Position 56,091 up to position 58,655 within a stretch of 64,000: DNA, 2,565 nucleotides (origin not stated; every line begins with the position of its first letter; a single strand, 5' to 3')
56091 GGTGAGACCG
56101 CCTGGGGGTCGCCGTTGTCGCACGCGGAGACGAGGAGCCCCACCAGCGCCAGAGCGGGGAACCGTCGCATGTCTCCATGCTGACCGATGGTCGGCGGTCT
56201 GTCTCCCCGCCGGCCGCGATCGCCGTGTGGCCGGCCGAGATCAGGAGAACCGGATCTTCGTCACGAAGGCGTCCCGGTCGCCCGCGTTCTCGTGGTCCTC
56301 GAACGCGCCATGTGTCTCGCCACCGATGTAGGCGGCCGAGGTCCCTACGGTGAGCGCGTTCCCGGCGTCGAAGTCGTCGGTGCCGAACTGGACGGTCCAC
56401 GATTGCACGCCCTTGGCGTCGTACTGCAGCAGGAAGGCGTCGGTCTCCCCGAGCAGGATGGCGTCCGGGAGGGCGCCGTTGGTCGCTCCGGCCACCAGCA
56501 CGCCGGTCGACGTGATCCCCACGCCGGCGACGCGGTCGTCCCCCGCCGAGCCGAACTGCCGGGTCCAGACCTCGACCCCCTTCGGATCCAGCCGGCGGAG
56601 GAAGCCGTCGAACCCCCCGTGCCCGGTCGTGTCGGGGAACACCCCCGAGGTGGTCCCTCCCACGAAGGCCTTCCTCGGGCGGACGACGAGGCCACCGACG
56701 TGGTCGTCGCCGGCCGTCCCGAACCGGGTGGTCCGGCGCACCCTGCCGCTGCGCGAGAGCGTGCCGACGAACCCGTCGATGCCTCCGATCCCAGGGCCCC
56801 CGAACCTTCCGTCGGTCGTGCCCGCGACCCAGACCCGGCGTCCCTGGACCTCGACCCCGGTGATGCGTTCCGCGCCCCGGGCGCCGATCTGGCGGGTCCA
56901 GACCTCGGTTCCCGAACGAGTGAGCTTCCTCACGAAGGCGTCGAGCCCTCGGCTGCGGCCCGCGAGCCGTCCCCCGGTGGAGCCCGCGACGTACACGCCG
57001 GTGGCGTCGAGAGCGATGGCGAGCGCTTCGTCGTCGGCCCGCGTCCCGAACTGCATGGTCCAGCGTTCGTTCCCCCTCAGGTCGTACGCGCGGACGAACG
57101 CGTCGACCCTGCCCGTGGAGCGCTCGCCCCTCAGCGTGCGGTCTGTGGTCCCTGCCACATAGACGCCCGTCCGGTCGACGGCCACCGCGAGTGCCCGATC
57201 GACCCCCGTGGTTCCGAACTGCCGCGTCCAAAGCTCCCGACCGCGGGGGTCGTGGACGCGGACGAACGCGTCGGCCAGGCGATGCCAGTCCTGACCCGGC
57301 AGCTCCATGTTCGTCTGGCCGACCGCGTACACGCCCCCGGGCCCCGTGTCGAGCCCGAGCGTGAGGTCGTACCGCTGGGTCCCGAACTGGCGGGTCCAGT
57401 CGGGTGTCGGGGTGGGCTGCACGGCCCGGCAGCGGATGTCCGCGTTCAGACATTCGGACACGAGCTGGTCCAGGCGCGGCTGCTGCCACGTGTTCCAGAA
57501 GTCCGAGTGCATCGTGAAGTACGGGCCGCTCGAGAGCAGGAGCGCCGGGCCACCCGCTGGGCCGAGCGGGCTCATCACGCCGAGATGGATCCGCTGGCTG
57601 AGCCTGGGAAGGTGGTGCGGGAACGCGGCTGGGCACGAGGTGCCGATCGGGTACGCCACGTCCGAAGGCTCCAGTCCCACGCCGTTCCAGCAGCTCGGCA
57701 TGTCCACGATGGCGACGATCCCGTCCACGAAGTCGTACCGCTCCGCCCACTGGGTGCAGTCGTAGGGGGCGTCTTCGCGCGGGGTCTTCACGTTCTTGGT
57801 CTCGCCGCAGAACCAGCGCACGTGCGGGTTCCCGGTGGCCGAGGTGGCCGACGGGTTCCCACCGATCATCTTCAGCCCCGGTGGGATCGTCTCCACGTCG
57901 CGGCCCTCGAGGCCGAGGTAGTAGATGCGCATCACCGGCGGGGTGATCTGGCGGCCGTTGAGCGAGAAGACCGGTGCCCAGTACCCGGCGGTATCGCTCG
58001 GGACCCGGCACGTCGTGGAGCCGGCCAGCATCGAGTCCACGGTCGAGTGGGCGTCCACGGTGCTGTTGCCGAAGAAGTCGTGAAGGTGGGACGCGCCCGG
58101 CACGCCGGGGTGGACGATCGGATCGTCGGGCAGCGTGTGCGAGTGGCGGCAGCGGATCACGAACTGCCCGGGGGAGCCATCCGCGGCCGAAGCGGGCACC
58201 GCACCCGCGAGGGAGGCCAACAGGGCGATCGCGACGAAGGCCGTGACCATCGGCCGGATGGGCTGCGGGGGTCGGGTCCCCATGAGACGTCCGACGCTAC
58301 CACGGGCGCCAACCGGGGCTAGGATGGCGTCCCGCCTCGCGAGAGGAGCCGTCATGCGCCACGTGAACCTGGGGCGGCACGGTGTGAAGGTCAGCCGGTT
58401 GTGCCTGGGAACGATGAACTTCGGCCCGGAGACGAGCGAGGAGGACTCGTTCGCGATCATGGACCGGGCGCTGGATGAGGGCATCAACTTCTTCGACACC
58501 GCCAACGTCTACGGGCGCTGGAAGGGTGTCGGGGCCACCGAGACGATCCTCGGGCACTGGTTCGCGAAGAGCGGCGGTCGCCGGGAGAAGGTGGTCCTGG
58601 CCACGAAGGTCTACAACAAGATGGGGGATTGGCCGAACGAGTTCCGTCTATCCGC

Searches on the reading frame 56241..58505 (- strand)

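Call 60: search_protein_families(library=pfam, proteins=[window:56241-58505:-], max_evalue=0.001)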
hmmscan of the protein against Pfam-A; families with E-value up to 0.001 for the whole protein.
window:56241-58505:- (754 aa): 1 family
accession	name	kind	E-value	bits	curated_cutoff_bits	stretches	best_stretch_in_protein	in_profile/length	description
PF09362.15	DUF1996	-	1.3e-31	110.9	27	1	128-340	1-237/237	Domain of unknown function (DUF1996)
